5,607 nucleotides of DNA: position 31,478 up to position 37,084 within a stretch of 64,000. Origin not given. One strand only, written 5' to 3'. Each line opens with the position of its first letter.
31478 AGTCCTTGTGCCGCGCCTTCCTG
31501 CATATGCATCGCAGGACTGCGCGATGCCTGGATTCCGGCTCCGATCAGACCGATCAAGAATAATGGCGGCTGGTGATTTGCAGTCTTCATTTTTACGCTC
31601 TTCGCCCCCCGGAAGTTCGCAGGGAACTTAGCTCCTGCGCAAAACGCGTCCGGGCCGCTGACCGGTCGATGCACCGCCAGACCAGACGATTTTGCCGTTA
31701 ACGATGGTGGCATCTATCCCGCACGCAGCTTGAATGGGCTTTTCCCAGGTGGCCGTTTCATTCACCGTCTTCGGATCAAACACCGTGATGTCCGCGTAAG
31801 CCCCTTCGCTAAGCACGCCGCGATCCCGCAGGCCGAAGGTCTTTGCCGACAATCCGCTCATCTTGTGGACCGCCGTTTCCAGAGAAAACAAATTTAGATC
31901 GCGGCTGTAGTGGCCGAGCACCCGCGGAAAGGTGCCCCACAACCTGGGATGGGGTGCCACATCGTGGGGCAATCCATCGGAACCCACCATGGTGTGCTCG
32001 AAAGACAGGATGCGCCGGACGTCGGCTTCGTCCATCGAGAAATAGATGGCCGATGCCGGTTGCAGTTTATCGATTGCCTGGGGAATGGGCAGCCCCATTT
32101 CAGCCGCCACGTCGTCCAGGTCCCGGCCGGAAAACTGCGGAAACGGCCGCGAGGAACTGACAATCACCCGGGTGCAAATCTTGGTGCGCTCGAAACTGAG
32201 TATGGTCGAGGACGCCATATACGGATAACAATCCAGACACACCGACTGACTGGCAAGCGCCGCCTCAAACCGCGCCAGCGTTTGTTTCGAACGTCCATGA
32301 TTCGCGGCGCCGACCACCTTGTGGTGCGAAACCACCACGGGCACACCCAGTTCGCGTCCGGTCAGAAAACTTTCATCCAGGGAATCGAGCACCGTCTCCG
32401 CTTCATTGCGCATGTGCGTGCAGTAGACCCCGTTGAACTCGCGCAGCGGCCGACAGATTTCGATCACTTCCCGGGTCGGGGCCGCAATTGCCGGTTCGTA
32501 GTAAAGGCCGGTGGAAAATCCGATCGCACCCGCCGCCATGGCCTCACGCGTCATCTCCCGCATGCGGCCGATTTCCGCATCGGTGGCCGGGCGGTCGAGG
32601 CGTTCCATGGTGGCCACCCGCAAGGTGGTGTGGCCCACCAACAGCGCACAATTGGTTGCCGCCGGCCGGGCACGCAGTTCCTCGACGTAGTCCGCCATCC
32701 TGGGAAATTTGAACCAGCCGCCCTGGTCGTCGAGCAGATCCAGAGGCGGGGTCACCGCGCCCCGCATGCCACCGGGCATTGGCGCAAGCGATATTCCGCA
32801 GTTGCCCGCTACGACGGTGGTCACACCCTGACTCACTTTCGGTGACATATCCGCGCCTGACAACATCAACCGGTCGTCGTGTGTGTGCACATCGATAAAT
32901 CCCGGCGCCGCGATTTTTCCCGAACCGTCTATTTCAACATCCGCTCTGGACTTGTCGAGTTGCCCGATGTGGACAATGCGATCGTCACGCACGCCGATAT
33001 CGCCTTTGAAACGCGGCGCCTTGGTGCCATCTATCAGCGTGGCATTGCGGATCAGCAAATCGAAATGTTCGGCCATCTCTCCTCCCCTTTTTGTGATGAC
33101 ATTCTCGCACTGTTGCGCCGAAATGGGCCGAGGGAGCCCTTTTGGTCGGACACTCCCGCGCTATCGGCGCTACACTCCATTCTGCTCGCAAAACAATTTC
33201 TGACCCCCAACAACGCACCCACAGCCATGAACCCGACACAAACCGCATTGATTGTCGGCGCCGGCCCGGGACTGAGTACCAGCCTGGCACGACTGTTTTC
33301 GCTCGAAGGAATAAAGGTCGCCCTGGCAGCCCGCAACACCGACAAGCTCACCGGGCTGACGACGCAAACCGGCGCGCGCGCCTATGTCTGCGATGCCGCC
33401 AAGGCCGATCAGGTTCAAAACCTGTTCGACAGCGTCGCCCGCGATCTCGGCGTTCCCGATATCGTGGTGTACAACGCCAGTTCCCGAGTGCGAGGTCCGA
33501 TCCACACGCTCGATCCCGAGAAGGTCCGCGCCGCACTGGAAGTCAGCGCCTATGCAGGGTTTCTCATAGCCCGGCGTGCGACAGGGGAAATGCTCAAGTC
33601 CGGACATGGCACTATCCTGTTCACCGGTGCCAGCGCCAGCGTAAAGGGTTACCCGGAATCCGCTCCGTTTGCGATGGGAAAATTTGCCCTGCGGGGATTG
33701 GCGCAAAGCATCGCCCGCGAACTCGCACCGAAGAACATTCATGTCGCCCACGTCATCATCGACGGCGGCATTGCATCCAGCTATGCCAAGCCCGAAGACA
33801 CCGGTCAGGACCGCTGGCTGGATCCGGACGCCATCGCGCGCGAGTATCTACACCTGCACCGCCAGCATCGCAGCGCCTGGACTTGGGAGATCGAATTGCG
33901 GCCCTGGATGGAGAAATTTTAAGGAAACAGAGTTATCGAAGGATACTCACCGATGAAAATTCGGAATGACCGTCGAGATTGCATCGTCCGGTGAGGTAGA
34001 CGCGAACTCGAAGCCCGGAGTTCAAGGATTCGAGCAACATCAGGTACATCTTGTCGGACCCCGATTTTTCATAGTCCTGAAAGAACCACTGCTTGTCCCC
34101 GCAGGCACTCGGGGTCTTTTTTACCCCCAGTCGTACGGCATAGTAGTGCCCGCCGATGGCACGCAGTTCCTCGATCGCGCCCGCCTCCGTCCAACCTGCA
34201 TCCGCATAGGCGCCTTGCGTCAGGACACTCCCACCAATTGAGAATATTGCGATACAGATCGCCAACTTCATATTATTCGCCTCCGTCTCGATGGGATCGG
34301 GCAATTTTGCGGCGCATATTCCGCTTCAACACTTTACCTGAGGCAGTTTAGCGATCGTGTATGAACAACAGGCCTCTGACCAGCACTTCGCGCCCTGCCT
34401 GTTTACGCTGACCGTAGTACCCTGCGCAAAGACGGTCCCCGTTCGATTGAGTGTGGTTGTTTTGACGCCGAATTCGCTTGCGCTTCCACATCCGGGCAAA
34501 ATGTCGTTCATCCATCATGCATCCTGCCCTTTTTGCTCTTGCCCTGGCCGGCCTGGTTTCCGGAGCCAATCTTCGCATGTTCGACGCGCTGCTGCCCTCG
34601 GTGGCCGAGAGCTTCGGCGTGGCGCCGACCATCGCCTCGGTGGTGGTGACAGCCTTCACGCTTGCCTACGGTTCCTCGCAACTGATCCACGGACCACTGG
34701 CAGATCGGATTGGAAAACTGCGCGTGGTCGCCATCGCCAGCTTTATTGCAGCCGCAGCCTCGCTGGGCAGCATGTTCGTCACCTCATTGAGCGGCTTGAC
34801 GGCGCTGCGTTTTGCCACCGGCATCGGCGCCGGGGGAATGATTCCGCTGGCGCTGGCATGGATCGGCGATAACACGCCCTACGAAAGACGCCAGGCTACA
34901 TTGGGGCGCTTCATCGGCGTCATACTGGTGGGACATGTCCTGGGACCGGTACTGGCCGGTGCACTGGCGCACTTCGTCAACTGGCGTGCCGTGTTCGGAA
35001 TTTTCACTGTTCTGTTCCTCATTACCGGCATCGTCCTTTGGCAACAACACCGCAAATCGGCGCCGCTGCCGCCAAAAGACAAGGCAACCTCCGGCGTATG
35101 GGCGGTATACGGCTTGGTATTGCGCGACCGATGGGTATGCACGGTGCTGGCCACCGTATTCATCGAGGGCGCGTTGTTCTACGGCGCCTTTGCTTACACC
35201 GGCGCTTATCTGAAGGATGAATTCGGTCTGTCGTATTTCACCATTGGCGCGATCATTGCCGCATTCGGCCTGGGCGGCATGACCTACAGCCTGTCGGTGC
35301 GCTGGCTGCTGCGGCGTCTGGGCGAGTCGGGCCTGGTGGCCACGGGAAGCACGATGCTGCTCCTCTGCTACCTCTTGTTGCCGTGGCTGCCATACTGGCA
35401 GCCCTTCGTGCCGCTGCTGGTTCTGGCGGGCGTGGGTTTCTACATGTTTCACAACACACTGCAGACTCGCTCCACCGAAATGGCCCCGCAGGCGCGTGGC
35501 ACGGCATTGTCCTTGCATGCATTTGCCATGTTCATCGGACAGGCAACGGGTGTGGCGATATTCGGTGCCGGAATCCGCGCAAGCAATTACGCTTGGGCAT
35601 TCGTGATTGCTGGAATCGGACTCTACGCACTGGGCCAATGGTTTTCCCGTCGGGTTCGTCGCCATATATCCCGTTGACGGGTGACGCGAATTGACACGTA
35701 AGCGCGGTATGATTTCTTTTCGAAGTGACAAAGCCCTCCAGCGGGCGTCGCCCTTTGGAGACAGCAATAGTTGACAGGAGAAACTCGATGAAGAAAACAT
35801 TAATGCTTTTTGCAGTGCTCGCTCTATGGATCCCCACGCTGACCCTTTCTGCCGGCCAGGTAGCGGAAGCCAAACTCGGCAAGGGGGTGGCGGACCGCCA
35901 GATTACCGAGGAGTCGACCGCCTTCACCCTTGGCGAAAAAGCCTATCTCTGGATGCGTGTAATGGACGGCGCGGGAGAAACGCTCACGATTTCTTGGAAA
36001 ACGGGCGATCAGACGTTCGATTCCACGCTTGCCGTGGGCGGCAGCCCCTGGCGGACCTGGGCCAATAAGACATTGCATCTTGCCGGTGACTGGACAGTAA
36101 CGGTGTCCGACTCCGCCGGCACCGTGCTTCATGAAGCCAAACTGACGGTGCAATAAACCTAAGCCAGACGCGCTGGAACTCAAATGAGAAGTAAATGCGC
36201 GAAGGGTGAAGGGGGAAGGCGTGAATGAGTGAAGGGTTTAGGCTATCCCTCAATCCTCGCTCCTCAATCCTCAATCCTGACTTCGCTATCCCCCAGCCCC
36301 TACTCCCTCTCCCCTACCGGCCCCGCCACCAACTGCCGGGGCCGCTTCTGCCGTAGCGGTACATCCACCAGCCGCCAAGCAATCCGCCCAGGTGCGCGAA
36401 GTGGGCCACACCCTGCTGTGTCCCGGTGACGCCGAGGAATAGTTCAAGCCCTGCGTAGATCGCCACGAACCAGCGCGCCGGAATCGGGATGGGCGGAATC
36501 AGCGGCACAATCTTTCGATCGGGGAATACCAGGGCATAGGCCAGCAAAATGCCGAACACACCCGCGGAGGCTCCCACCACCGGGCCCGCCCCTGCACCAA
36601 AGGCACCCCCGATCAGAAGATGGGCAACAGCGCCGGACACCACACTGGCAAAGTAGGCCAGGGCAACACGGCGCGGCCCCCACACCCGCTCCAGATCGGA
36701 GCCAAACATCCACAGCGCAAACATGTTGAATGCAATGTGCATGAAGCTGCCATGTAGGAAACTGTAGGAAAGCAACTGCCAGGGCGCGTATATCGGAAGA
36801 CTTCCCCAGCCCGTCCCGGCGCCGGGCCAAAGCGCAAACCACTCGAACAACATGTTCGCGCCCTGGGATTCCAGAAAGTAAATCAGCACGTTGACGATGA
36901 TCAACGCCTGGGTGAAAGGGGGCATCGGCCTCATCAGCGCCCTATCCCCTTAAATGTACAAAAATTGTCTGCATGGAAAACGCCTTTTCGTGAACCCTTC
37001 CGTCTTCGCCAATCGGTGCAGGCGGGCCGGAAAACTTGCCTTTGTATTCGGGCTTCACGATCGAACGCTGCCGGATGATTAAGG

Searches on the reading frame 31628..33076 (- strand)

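Call 60: search_protein_families(library=pfam, proteins=[window:31628-33076:-], max_evalue=0.00001)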
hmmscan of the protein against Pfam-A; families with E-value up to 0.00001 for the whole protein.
window:31628-33076:- (482 aa): 2 families
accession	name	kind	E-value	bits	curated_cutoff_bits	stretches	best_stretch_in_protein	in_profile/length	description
PF07969.17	Amidohydro_3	-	2.5e-33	116.7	29.7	2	48-250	2-206/472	Amidohydrolase family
PF01979.26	Amidohydro_1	-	1.2e-08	35.1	25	0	393-464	277-345/345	Amidohydrolase family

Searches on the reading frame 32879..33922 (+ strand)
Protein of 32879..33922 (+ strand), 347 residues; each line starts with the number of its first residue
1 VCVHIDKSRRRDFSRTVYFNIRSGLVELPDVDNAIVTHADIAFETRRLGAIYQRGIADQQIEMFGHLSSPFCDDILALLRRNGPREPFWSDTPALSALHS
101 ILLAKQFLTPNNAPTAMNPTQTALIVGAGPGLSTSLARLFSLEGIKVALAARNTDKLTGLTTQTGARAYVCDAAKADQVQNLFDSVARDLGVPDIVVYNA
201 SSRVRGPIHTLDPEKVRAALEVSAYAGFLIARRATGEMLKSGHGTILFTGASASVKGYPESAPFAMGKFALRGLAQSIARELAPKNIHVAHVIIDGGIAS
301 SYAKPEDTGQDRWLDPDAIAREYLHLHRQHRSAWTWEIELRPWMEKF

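Call 61: search_protein_families(library=pfam, proteins=[window:32879-33922:+], max_evalue=0.00001)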
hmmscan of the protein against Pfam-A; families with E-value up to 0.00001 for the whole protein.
window:32879-33922:+ (347 aa): 2 families
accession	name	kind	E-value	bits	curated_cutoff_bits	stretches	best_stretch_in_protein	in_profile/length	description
PF00106.31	adh_short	-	2.2e-29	102.8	26.6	1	121-301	1-185/195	short chain dehydrogenase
PF13561.12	adh_short_C2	-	8.5e-27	94.7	27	1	128-292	2-171/236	Enoyl-(Acyl carrier protein) reductase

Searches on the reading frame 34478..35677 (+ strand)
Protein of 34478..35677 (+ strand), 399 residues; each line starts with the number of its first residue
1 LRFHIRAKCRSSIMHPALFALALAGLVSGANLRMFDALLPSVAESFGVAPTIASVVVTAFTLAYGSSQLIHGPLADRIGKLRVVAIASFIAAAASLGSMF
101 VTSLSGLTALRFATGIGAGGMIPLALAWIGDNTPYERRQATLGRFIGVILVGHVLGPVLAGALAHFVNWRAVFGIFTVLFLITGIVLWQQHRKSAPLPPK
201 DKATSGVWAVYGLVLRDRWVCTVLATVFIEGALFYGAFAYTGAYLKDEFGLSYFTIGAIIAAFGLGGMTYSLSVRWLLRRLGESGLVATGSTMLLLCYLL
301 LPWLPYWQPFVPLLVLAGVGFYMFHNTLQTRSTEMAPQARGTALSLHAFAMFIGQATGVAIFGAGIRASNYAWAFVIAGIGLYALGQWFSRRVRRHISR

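Call 61: search_protein_families(library=pfam, proteins=[window:34478-35677:+], max_evalue=0.00001)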
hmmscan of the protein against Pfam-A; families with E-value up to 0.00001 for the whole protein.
window:34478-35677:+ (399 aa): 4 families
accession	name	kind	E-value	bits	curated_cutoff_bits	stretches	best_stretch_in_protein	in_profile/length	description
PF07690.21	MFS_1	-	5.2e-54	183.9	33.4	1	21-358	1-346/347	Major Facilitator Superfamily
PF05977.19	MFS_3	-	2.2e-12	46.6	27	1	55-385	49-386/524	Transmembrane secretion effector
PF00083.30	Sugar_tr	-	2.3e-09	37.1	22.3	1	53-183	48-184/452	Sugar (and other) transporter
PF13347.12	MFS_2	-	4.6e-09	35.8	27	1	140-371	143-386/427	MFS/sugar transport protein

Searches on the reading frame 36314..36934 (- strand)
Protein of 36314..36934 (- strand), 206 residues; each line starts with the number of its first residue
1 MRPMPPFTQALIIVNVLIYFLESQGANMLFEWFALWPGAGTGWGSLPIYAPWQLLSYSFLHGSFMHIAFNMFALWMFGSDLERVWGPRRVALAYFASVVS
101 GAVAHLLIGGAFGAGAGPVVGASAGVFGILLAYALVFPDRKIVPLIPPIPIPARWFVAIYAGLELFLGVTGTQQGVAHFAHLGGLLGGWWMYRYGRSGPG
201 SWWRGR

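Call 62: search_protein_families(library=pfam, proteins=[window:36314-36934:-], max_evalue=0.00001)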
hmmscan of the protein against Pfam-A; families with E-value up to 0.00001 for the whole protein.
window:36314-36934:- (206 aa): 2 families
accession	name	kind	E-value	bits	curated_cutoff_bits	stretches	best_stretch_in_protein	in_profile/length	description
PF01694.28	Rhomboid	-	8.6e-30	104.3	22.6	1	51-192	4-137/143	Rhomboid domain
PF08551.15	DUF1751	-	2.7e-06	28.3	22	1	49-99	6-54/99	Eukaryotic integral membrane protein (DUF1751)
